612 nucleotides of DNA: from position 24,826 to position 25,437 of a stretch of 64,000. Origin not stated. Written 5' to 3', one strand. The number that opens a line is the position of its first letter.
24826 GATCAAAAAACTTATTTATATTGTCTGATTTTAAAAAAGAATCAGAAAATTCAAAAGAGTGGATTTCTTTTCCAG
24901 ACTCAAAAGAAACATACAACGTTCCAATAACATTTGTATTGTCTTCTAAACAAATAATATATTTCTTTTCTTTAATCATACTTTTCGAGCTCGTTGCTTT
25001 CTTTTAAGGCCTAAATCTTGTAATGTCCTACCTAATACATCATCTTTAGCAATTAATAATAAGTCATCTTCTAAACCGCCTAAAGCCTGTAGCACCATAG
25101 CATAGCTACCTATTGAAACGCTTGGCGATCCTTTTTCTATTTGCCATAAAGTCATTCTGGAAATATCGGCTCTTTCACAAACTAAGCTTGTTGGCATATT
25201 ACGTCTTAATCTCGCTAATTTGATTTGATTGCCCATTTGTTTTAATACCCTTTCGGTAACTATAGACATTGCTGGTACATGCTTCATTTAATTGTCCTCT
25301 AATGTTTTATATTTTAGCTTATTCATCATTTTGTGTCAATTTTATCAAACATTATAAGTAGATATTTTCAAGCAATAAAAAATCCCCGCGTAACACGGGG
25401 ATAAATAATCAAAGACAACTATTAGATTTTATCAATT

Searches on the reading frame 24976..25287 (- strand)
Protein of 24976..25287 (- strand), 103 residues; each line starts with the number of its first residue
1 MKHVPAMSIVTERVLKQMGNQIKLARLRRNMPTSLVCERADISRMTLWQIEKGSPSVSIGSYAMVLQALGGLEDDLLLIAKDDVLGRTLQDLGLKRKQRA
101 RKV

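Call 54: search_protein_families(library=pfam, proteins=[window:24976-25287:-])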
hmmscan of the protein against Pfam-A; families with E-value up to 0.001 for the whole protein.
window:24976-25287:- (103 aa): 1 family
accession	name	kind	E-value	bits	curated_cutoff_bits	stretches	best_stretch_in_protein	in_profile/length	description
PF13560.12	HTH_31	-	0.00039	21.1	27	1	17-72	1-57/64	Helix-turn-helix domain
